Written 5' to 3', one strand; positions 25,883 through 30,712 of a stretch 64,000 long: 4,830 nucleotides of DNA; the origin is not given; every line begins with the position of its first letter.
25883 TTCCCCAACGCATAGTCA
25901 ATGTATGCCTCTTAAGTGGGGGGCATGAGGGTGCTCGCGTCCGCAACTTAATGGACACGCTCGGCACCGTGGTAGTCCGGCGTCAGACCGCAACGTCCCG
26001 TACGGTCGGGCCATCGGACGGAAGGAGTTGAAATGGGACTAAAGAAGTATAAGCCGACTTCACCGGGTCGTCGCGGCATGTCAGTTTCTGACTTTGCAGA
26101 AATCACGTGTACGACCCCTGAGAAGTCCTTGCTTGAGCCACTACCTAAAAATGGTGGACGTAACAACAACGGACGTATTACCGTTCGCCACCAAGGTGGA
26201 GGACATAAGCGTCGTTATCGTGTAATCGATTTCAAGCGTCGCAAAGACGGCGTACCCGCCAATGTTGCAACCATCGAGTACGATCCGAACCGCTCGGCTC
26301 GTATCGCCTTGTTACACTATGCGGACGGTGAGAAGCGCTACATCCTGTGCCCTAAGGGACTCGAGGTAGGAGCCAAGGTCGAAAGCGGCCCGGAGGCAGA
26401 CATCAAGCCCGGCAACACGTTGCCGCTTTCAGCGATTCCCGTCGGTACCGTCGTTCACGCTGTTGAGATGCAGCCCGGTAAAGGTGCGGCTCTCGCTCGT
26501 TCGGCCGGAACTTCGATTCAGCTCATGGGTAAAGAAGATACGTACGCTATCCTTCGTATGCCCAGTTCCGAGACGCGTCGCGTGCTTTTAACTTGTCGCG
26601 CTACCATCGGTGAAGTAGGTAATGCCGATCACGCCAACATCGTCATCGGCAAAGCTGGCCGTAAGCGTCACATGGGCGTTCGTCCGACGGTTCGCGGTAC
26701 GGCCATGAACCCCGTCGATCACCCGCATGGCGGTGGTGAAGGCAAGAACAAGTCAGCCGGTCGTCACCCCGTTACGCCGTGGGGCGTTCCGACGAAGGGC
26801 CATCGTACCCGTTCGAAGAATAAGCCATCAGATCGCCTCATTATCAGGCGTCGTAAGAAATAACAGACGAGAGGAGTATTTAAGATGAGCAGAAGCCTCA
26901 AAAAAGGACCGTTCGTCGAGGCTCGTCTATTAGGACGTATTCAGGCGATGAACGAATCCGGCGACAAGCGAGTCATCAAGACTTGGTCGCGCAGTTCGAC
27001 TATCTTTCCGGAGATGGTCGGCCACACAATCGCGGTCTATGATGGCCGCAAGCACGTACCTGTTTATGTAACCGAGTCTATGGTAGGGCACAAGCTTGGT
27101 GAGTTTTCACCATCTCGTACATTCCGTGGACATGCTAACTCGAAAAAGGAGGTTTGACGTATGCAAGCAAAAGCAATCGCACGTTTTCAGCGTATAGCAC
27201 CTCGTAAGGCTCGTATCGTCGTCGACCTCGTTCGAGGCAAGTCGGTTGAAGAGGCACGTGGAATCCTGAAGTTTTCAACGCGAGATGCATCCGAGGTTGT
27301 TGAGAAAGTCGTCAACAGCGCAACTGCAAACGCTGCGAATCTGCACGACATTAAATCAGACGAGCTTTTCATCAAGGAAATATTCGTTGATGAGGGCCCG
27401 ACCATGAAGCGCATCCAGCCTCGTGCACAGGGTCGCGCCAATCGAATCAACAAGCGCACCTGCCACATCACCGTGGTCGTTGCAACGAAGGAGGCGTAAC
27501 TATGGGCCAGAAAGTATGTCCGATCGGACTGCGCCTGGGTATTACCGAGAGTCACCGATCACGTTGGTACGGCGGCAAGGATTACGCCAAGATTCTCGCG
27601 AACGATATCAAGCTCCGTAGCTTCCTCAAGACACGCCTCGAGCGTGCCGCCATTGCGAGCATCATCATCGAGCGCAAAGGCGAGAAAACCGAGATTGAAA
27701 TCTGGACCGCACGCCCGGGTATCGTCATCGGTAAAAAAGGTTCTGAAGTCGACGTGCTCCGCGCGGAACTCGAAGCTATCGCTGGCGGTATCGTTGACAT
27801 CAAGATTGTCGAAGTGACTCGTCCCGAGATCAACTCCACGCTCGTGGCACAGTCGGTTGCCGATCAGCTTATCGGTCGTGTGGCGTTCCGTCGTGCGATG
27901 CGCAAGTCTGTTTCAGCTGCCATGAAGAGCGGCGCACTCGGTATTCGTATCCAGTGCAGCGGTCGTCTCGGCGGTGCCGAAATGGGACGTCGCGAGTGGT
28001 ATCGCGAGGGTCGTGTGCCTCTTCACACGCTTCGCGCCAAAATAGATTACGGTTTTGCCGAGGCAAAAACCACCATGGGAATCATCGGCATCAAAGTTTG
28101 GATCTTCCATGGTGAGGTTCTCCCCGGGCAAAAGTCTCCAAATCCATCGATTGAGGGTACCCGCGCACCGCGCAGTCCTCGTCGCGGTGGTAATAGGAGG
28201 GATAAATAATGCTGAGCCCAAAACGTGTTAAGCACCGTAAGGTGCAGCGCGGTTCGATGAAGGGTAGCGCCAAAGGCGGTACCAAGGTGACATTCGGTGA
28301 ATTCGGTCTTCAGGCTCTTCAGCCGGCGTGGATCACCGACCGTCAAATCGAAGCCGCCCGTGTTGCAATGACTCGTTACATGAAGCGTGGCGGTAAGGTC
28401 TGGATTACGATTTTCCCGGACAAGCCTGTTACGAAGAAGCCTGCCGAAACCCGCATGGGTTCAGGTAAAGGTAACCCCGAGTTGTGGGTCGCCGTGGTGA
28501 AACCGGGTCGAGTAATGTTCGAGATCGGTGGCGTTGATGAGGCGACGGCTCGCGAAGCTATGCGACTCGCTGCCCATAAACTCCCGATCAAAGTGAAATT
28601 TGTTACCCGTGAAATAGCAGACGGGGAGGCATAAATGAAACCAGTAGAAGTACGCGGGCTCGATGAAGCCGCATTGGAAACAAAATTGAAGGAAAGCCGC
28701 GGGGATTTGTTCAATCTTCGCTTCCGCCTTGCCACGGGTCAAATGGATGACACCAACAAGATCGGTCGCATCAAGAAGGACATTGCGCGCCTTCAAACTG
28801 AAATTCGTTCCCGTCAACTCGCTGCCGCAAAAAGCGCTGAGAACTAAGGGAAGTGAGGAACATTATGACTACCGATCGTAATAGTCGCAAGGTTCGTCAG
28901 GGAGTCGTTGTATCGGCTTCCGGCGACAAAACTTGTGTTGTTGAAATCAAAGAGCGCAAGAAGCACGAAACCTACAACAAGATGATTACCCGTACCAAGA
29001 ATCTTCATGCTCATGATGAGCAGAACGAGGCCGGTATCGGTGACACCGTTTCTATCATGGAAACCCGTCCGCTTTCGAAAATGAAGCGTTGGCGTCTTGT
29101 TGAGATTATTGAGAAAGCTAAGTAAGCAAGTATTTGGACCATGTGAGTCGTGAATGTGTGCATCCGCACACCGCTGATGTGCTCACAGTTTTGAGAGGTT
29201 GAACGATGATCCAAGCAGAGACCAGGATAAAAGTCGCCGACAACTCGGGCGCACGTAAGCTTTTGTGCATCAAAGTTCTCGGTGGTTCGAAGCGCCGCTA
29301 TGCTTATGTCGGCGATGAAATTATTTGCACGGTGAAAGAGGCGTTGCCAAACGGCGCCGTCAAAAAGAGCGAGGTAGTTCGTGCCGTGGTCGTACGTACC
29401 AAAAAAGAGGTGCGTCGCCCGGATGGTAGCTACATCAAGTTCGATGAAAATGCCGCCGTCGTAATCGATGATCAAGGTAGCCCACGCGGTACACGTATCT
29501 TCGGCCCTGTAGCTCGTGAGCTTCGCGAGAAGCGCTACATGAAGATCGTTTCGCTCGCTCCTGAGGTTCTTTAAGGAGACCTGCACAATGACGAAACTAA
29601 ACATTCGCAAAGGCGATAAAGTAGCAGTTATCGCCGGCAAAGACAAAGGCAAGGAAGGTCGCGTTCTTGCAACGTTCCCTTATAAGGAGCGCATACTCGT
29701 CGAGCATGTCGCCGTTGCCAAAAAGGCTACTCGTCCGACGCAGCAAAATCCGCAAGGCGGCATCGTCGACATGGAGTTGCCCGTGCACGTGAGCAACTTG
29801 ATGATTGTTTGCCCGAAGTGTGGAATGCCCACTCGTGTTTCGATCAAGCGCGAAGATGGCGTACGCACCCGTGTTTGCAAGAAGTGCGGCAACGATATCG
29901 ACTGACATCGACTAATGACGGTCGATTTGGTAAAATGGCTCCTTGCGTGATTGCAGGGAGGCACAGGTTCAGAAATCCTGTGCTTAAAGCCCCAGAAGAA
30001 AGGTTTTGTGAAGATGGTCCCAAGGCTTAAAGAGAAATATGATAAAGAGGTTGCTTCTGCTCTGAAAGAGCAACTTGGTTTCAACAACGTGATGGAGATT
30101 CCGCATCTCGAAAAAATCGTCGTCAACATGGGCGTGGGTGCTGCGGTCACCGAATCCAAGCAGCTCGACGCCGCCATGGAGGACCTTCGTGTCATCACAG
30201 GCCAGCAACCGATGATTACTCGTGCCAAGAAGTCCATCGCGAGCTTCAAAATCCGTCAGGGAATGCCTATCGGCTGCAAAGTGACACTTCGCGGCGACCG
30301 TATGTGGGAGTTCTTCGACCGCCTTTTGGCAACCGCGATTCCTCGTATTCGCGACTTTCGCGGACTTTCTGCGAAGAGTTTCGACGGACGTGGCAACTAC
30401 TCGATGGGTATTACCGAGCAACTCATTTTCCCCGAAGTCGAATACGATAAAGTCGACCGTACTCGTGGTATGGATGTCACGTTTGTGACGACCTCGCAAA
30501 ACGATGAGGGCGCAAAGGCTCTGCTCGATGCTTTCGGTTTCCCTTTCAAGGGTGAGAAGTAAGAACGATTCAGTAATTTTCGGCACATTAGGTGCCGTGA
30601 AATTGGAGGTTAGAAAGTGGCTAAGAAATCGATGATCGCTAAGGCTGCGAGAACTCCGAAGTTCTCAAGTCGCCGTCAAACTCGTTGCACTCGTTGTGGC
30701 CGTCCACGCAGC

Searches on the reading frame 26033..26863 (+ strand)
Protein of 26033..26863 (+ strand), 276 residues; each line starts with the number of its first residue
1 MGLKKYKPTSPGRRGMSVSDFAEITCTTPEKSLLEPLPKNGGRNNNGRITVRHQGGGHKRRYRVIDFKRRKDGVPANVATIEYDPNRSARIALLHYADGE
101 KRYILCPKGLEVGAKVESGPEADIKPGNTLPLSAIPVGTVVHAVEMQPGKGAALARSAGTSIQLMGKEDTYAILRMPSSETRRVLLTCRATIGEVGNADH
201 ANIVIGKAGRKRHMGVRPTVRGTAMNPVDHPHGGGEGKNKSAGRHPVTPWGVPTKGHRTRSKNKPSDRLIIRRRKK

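Call 61: search_protein_families(library=pfam, max_evalue=0.00001, proteins=[window:26033-26863:+])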
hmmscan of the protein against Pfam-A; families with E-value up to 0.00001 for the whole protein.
window:26033-26863:+ (276 aa): 2 families
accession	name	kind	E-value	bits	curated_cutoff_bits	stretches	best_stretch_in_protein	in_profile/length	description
PF03947.24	Ribosomal_L2_C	-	5.3e-55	185.3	33.7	1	125-251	1-126/126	Ribosomal Proteins L2, C-terminal domain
PF00181.30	Ribosomal_L2_N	-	3.1e-39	133.3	23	1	42-118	1-77/77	Ribosomal Proteins L2, RNA binding N-terminal domain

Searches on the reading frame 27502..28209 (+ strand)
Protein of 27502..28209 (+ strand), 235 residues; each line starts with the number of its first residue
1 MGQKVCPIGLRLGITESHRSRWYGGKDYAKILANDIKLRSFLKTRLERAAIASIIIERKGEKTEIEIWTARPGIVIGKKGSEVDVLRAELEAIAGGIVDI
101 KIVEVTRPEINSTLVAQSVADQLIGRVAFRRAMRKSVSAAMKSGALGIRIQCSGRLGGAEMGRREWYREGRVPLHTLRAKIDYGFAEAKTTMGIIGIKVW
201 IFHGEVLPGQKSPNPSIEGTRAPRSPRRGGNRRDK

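Call 61: search_protein_families(library=pfam, max_evalue=0.00001, proteins=[window:27502-28209:+])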
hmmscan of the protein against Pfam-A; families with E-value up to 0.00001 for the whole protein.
window:27502-28209:+ (235 aa): 2 families
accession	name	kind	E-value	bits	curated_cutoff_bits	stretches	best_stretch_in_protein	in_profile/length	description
PF00189.25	Ribosomal_S3_C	-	1.8e-36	125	34.1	1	119-201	1-83/83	Ribosomal protein S3, C-terminal domain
PF07650.23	KH_2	-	1.3e-14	54.2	22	1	37-109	1-77/78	KH domain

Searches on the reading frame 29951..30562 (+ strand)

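Call 62: search_protein_families(library=pfam, max_evalue=0.00001, proteins=[window:29951-30562:+])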
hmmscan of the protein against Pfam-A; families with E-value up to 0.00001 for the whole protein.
window:29951-30562:+ (203 aa): 2 families
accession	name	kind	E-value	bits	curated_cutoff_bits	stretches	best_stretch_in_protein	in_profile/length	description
PF00673.26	Ribosomal_L5_C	-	9.1e-41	138.3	27.8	1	106-199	1-94/94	ribosomal L5P family C-terminus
PF00281.24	Ribosomal_L5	-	7e-27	93.9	34.9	1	46-102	1-57/57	Ribosomal protein L5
